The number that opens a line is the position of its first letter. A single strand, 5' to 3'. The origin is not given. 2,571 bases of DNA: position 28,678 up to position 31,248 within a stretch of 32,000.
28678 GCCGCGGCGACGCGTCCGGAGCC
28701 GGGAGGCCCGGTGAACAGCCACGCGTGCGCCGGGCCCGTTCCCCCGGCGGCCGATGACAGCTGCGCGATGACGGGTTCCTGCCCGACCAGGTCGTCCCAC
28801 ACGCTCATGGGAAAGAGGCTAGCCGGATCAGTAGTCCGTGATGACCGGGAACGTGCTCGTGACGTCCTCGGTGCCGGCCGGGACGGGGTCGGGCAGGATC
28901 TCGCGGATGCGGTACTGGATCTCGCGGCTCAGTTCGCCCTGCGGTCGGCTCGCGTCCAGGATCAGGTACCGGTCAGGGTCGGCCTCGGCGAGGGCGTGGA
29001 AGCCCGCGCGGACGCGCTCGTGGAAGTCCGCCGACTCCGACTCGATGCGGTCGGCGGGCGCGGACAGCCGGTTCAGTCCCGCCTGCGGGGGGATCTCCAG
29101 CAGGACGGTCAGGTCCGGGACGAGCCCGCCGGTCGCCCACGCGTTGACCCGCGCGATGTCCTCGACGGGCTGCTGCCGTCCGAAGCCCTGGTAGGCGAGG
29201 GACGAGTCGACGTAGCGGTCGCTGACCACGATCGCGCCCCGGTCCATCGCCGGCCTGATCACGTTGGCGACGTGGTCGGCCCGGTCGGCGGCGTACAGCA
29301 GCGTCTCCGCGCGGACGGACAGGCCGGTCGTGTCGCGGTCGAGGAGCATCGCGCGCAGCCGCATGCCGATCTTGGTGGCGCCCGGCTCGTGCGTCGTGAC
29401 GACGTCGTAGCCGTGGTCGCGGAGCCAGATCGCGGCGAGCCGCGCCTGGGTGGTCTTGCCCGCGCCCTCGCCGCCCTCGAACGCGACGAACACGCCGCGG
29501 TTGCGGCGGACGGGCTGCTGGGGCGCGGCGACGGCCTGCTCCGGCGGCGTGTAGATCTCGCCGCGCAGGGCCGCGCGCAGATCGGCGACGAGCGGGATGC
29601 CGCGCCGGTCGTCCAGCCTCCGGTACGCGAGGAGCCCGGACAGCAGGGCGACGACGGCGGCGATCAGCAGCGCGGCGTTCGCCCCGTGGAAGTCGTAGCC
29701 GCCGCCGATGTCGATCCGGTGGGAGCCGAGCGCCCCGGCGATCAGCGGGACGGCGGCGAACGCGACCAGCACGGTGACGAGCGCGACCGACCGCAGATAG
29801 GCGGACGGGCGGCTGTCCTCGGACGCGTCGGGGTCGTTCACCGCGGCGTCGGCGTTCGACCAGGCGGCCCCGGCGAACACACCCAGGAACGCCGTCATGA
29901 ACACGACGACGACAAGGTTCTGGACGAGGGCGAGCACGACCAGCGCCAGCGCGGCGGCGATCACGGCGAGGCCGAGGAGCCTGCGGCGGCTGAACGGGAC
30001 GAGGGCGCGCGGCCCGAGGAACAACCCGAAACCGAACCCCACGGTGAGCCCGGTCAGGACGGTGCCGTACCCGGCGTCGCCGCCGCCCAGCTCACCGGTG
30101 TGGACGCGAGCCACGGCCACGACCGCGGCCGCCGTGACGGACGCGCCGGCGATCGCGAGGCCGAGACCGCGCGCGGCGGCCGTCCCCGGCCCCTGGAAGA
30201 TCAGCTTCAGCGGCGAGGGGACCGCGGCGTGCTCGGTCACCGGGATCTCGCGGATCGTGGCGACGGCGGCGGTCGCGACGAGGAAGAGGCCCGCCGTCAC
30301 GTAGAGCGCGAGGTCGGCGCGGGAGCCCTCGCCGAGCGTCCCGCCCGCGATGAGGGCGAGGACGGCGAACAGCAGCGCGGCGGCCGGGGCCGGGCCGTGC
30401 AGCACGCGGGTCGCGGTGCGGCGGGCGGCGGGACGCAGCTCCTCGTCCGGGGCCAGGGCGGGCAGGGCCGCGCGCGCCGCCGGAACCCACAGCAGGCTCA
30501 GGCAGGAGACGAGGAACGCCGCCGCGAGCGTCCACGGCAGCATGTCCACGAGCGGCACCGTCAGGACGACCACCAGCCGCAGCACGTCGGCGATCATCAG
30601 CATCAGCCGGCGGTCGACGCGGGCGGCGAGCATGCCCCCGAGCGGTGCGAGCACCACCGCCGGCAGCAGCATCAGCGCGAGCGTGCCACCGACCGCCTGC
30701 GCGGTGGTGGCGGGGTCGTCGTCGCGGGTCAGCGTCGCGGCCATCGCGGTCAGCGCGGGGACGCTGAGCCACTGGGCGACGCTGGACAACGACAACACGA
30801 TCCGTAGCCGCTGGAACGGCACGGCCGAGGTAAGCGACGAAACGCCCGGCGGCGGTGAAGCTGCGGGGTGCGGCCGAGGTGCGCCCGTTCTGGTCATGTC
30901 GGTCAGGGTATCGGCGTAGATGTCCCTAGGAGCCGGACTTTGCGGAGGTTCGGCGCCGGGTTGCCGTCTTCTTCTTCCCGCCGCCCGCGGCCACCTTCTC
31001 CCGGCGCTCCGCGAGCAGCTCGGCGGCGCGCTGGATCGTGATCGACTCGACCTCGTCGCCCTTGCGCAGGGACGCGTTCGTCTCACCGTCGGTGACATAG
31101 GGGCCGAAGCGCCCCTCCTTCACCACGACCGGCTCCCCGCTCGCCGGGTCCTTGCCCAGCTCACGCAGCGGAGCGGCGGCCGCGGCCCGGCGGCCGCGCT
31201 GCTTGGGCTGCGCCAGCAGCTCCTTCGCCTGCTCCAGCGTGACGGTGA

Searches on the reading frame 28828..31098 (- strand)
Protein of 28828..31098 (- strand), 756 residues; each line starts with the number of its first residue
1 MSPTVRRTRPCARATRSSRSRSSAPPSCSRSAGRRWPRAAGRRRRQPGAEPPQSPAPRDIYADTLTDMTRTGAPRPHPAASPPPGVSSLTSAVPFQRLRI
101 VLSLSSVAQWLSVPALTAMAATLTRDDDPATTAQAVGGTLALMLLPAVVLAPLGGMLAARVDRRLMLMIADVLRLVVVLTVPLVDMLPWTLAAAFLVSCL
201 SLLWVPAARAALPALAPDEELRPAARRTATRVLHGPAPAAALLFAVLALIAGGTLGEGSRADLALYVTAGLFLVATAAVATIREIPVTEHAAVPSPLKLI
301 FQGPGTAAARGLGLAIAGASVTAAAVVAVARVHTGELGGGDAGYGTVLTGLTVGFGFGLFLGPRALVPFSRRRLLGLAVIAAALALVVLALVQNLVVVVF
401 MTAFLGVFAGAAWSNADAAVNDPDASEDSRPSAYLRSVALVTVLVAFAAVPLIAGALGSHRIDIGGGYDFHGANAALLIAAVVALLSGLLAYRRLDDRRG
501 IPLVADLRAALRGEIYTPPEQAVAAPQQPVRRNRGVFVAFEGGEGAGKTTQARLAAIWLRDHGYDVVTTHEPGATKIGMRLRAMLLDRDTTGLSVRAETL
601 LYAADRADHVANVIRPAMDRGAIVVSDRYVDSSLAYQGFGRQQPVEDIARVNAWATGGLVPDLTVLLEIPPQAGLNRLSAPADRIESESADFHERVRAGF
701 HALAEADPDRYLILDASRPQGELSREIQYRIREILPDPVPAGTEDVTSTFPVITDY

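Call 67: search_protein_families(library=pfam, proteins=[window:28828-31098:-], max_evalue=0.0001)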
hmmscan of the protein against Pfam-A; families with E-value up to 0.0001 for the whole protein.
window:28828-31098:- (756 aa): 2 families
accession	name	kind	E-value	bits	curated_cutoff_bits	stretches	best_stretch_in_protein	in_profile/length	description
PF02223.23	Thymidylate_kin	-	7.5e-46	156.6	27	1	540-727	1-185/185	Thymidylate kinase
PF07690.21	MFS_1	-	2.2e-15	56.9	33.4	2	312-500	3-178/347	Major Facilitator Superfamily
